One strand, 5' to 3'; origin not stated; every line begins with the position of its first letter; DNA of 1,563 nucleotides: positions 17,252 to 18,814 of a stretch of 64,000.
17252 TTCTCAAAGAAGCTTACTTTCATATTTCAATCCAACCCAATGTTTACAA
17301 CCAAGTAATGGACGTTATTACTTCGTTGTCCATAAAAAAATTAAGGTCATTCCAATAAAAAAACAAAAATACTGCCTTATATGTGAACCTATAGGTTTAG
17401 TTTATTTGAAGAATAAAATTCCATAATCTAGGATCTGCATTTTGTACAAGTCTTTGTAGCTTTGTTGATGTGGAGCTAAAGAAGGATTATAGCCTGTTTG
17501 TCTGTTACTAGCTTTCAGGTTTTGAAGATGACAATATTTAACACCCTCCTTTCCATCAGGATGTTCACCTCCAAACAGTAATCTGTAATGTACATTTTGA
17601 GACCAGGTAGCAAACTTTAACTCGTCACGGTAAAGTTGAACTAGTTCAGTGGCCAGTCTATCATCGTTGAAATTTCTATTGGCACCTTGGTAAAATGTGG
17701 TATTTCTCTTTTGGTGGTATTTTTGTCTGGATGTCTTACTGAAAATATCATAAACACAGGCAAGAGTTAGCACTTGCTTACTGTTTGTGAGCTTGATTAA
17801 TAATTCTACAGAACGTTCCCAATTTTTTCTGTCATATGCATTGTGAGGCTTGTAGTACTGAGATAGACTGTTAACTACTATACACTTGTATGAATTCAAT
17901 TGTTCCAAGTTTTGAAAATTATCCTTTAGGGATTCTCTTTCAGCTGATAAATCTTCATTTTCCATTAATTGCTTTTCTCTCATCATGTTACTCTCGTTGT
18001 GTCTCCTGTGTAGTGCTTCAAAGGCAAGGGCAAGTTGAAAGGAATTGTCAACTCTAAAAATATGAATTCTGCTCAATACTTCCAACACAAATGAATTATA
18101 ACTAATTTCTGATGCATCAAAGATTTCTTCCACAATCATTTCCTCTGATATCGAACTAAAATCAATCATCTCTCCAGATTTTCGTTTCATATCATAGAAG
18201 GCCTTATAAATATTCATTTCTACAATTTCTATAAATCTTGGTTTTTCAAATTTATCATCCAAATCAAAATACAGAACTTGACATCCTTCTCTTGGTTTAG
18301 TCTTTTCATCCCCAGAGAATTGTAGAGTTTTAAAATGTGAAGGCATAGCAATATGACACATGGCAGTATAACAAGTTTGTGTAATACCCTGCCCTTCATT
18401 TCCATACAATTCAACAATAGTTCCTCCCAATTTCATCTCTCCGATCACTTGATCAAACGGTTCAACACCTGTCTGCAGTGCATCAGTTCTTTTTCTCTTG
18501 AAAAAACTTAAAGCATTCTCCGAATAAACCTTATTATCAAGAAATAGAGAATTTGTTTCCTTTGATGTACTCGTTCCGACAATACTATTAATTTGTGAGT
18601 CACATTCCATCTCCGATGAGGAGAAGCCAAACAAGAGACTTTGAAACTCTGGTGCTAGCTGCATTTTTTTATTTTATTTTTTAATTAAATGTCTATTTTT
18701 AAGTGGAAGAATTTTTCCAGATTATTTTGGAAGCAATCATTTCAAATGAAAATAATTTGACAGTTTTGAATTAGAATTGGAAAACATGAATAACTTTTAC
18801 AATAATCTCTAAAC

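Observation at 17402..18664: Rad51-paralog-like gene with a dead Walker A (GKT to GIT)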

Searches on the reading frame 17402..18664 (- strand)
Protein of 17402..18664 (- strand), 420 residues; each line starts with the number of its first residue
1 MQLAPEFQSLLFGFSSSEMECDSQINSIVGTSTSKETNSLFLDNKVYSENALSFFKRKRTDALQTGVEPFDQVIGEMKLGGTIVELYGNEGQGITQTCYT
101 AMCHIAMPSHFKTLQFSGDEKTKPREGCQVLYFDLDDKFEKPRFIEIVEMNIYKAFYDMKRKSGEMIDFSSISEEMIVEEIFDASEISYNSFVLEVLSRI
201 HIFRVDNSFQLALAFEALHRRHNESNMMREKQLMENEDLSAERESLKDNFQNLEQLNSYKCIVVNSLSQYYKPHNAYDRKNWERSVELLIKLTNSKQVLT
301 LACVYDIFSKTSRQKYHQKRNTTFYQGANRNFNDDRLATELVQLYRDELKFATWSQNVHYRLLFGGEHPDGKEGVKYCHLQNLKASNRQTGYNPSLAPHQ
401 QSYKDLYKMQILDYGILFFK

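Call 3: search_protein_families(library=pfam, proteins=[window:17402-18664:-], max_evalue=10)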
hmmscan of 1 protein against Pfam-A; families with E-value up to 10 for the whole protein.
window:17402-18664:- (420 aa): 3 families
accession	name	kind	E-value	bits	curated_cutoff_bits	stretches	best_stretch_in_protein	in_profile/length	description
PF08423.17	Rad51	-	0.0072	16.1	22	1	56-148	1-81/244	Rad51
PF10168.15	Nup88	-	0.018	13.3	24.4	1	193-321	522-657/702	Nuclear pore component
PF02334.22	RTP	-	0.23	12.4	26.7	1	379-412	28-61/113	Replication terminator protein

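Call 4: search_solved_structures(query=window:17402-18664:-, max_evalue=10, show_alignments=3)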
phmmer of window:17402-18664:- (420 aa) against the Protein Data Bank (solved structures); distinct sequences matched with E-value up to 10: 5.
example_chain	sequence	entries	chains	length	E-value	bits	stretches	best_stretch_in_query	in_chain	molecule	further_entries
9zzr_D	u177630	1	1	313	0.41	12.9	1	58-119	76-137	DNA repair protein RAD51 homolog 4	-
8faz_D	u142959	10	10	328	0.44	12.8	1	58-118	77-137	DNA repair protein RAD51 homolog 4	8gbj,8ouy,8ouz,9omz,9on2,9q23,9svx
9q25_D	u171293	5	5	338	0.46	12.7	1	58-118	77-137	DNA repair protein RAD51 homolog 4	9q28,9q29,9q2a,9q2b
30dr_O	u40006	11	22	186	0.77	12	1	125-247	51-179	Dynactin subunit 3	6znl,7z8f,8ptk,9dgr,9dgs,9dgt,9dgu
9b7j_R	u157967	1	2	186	0.9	11.8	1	124-245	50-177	Dynactin subunit 3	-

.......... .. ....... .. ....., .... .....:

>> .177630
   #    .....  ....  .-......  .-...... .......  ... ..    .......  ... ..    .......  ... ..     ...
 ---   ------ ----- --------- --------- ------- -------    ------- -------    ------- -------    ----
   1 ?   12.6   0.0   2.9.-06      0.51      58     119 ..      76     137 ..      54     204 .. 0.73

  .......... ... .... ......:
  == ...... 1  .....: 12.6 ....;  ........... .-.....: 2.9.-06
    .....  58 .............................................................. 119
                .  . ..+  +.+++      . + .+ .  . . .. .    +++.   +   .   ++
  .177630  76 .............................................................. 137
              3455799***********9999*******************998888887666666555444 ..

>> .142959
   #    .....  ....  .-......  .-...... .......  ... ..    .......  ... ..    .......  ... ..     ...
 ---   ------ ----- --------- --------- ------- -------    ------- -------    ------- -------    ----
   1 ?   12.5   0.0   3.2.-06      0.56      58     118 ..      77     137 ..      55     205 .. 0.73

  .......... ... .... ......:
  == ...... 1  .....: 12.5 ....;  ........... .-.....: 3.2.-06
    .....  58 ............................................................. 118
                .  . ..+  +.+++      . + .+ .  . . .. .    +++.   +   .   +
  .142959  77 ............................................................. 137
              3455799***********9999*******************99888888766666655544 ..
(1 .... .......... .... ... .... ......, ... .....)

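Call 6: find_homologous_proteins(query=window:17402-18664:-, max_evalue=0.01)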
Query window:17402-18664:- (420 aa): 4 proteins with E <= 0.01 among 2106 candidates.
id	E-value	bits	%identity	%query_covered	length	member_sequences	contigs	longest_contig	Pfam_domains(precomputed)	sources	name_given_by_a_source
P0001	2.1e-281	951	100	100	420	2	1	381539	-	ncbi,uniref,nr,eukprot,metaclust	ncbi:predicted protein [Naegleria gruberi]|uniref:Predicted protein n=1 Tax=Naegleria gruberi TaxID=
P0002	4.0e-168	578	60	100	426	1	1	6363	-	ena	-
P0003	5.4e-165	567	59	100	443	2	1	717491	-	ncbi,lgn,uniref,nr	ncbi:hypothetical protein FDP41_003837 [Naegleria fowleri]|uniref:Uncharacterized protein n=1 Tax=Na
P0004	2.0e-117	411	49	90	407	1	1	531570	-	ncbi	ncbi:hypothetical protein ABK040_000170 [Willaertia magna]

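Call 11: search_solved_structures(query=A1, max_evalue=10, show_alignments=4)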
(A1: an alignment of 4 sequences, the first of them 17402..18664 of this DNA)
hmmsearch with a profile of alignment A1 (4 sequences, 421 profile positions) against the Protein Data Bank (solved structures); distinct sequences matched with E-value up to 10: 37.
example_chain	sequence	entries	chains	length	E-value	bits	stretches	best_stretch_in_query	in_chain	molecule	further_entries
9d46_C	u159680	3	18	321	0.082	14.9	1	52-106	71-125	DNA repair protein RAD51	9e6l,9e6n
1szp_A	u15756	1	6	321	0.082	14.9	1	52-106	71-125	DNA repair protein RAD51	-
8uvw_B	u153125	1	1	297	0.093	14.7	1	43-107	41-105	Breast cancer type 2 susceptibility protein, DNA repair protein RAD51 homolog 1 fusion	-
3lda_A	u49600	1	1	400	0.11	14.5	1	52-106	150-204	DNA repair protein RAD51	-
9b2d_C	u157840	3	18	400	0.11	14.5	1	52-106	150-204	DNA repair protein RAD51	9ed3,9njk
9q2c_G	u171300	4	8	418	0.12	14.4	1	52-106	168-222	DNA repair protein RAD51 homolog | DNA repair protein RAD51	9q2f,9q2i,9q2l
7qv8_A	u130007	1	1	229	0.12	14.4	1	61-107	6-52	DNA repair protein RAD51 homolog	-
1pzn_A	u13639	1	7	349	0.18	13.8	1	53-107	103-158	DNA repair and recombination protein rad51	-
9zzr_F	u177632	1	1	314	0.2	13.6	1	54-107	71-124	DNA repair protein RAD51 homolog 1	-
9zzr_R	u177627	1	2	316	0.21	13.6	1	54-107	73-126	DNA repair protein RAD51 homolog 1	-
9zzr_W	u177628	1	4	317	0.21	13.6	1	54-107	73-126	DNA repair protein RAD51 homolog 1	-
5h1b_A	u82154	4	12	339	0.23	13.4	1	54-107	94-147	DNA repair protein RAD51 homolog 1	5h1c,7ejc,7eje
5jzc_A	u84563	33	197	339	0.23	13.4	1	54-107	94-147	DNA repair protein RAD51 homolog 1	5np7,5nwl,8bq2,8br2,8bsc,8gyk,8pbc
7c9a_A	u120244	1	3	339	0.23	13.4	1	54-107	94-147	DNA repair protein RAD51 homolog 1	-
8jnd_K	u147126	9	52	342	0.23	13.4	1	54-107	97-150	DNA repair protein RAD51 homolog 1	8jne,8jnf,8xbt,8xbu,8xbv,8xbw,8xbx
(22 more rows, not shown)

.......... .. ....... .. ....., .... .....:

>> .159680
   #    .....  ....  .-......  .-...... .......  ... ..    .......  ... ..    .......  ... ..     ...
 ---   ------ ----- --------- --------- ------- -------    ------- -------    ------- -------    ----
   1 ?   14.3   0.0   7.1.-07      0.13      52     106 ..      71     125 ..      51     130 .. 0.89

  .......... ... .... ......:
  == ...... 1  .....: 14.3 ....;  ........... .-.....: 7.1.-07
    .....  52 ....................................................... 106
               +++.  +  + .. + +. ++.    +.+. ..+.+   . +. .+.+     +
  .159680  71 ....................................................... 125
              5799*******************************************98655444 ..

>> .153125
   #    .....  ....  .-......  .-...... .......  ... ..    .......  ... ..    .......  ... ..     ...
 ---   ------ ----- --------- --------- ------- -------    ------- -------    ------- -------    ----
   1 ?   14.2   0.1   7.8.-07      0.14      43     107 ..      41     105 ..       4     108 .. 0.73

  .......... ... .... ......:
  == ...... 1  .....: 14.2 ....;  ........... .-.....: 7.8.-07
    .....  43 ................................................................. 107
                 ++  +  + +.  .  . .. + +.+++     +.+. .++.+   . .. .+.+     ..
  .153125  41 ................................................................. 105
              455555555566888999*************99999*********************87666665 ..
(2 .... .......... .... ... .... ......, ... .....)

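Call 12: search_protein_families(library=pfam, alignment_id=A1, max_evalue=1)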
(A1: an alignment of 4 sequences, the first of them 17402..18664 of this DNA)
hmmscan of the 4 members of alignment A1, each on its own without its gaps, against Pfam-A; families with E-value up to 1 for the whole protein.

A. member 1, window:17402-18664:- (420 aa): 3 families
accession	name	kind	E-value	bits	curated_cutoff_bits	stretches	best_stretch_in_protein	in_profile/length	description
PF08423.17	Rad51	-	0.0072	16.1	22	1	56-148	1-81/244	Rad51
PF10168.15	Nup88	-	0.018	13.3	24.4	1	193-321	522-657/702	Nuclear pore component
PF02334.22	RTP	-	0.23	12.4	26.7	0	379-412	28-61/113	Replication terminator protein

B. families by the number of members that match (of 4 scanned): 7 families
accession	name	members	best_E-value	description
PF08423.17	Rad51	4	0.00014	Rad51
PF13481.12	AAA_25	1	0.0053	AAA domain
PF03726.19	PNPase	1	0.012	Polyribonucleotide nucleotidyltransferase, RNA binding domain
PF10168.15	Nup88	1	0.018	Nuclear pore component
PF06745.19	ATPase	1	0.11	KaiC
PF00701.28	DHDPS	1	0.16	Dihydrodipicolinate synthetase family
PF02334.22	RTP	1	0.23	Replication terminator protein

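Call 17: predict_structure(alignment_id=A1)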
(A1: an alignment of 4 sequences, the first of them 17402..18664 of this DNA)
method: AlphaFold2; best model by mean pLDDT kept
length: 420 residues; sequences in the alignment: 4
mean_pLDDT: 38.2   pTM: 0.36
mean pLDDT of the five models: 38.2, 36.9, 36.7, 35.9, 32.6
residues with pLDDT >= 90: 0; 70-90: 4; 50-70: 68; < 50: 348
segments of 3 or more residues with pLDDT < 50: 1-147, 197-217, 237-278, 293-420
pLDDT, mean of each block of 10 residues (from residue 1): 34 34 29 26 26 26 25 25 23 28 28 28 31 36 49 63 66 60 52 50 44 48 52 49 42 39 39 43 52 44 35 37 33 35 35 37 35 36 33 33 35 28
secondary structure, 60 per line:
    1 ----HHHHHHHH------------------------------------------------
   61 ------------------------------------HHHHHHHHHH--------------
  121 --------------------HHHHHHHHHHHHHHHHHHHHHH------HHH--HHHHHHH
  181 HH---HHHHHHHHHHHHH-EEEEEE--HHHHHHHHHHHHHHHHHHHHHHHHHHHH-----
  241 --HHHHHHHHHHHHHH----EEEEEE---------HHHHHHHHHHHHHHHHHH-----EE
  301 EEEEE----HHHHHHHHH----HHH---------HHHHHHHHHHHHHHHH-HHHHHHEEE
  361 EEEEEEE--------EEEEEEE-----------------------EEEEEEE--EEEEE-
elements in order: H5-12 H97-106 H141-162 H174-182 H186-198 E200-205 H208-235 H243-256 E261-266 H276-293 E299-305 H310-318 H335-350 H352-357 E358-367 E376-382 E406-412 E415-419

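Call 22: list_cluster_members(proteins=[P0001, P0002, P0003, P0004])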
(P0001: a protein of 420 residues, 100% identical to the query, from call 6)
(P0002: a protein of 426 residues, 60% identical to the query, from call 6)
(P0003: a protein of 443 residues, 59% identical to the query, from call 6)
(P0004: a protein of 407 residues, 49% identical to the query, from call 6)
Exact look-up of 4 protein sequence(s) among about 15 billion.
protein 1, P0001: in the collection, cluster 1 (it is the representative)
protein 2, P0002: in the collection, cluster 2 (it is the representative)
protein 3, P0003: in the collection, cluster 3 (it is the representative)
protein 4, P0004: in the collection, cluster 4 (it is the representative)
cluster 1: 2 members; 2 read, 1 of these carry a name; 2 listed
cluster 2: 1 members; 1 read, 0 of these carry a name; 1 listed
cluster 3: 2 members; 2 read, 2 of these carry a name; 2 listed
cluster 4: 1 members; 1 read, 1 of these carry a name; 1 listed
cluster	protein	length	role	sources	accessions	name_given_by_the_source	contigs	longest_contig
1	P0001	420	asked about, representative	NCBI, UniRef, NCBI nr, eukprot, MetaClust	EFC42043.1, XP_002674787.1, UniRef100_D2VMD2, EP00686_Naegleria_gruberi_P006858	predicted protein [Naegleria gruberi] | Predicted protein n=1 Tax=Naegleria gruberi TaxID=5762 RepID=D2VMD2_NAEGR | uncharacterized protein NAEGRDRAFT_70092 [Naegleria gruberi]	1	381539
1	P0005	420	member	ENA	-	-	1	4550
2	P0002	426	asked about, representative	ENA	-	-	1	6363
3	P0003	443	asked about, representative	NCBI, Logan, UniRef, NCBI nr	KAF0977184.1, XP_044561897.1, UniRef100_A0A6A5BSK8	hypothetical protein FDP41_003837 [Naegleria fowleri] | Uncharacterized protein n=1 Tax=Naegleria fowleri TaxID=5763 RepID=A0A6A5BSK8_NAEFO | uncharacterized protein FDP41_003837 [Naegleria fowleri]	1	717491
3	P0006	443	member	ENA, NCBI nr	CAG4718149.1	unnamed protein product [Naegleria fowleri]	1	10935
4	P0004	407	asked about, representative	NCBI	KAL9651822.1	hypothetical protein ABK040_000170 [Willaertia magna]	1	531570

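Call 25: search_protein_representatives(alignment_id=A1)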
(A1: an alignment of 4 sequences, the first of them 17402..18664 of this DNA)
Query: 4 sequences, 421 profile positions. Proteins with E-value up to 0.001 (for the whole library): 22; up to 1e-10: 9; up to 1e-30: 4. The best 22 are listed.
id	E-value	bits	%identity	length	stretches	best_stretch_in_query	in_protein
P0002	3.8e-237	803.4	-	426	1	1-421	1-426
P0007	1.3e-39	152.7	-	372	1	33-388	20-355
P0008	4.2e-39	151.0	-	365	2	47-223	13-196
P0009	5.4e-32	127.6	-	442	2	126-419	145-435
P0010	2.6e-17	79.2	-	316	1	48-306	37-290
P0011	3.3e-16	75.6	-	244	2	230-334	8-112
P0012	2.3e-14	69.5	-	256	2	48-217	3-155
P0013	3.5e-14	68.9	-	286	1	48-290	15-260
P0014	5.6e-11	58.3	-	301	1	48-289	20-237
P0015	1.7e-09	53.5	-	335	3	45-153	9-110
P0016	7.9e-08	48.0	-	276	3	45-154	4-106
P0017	1.6e-06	43.6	-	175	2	46-148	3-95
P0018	3.1e-06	42.7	-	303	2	46-151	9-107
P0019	1.1e-05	40.9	-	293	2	46-217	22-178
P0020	4.6e-05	38.9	-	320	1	51-167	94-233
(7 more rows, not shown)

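Call 28: search_solved_structures(query=A2, max_evalue=1, show_alignments=2)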
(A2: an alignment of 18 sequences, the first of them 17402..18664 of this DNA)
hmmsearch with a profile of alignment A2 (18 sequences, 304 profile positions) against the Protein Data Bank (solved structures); distinct sequences matched with E-value up to 1: 150 (the best 60 are shown).
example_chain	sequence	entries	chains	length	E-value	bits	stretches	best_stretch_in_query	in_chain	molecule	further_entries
8faz_X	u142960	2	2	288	3.3e-44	154.3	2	138-303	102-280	DNA repair protein XRCC2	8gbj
8ouy_D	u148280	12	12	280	3.9e-44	154.1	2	138-302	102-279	DNA repair protein XRCC2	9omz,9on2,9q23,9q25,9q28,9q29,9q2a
8ouz_D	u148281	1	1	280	4e-44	154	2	138-302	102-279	DNA repair protein XRCC2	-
9zzr_X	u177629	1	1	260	1.3e-43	152.4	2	138-302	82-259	DNA repair protein XRCC2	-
3cmu_A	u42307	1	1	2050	4.1e-33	117.9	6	26-70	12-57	Protein recA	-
3cmt_A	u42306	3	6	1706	3.9e-27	98.3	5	26-70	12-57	Protein recA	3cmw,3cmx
3cmv_A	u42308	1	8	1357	2.3e-22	82.6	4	26-70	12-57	Protein recA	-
8gja_B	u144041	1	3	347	1.3e-19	73.6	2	26-109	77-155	XRCC3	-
8gj8_A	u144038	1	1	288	5.3e-19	71.5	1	19-300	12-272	RAD51C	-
8gja_A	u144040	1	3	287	1.5e-18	70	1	32-300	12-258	RAD51C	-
9zzr_D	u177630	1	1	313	7.7e-17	64.4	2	24-111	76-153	DNA repair protein RAD51 homolog 4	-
8faz_D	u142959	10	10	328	8.8e-17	64.2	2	24-110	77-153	DNA repair protein RAD51 homolog 4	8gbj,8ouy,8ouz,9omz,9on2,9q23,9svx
9q25_D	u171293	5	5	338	9.4e-17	64.1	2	24-111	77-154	DNA repair protein RAD51 homolog 4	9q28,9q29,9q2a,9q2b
8ouy_A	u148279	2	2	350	9.8e-17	64.1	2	28-116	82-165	DNA repair protein RAD51 homolog 2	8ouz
8faz_B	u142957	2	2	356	1e-16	64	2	28-116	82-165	DNA repair protein RAD51 homolog 2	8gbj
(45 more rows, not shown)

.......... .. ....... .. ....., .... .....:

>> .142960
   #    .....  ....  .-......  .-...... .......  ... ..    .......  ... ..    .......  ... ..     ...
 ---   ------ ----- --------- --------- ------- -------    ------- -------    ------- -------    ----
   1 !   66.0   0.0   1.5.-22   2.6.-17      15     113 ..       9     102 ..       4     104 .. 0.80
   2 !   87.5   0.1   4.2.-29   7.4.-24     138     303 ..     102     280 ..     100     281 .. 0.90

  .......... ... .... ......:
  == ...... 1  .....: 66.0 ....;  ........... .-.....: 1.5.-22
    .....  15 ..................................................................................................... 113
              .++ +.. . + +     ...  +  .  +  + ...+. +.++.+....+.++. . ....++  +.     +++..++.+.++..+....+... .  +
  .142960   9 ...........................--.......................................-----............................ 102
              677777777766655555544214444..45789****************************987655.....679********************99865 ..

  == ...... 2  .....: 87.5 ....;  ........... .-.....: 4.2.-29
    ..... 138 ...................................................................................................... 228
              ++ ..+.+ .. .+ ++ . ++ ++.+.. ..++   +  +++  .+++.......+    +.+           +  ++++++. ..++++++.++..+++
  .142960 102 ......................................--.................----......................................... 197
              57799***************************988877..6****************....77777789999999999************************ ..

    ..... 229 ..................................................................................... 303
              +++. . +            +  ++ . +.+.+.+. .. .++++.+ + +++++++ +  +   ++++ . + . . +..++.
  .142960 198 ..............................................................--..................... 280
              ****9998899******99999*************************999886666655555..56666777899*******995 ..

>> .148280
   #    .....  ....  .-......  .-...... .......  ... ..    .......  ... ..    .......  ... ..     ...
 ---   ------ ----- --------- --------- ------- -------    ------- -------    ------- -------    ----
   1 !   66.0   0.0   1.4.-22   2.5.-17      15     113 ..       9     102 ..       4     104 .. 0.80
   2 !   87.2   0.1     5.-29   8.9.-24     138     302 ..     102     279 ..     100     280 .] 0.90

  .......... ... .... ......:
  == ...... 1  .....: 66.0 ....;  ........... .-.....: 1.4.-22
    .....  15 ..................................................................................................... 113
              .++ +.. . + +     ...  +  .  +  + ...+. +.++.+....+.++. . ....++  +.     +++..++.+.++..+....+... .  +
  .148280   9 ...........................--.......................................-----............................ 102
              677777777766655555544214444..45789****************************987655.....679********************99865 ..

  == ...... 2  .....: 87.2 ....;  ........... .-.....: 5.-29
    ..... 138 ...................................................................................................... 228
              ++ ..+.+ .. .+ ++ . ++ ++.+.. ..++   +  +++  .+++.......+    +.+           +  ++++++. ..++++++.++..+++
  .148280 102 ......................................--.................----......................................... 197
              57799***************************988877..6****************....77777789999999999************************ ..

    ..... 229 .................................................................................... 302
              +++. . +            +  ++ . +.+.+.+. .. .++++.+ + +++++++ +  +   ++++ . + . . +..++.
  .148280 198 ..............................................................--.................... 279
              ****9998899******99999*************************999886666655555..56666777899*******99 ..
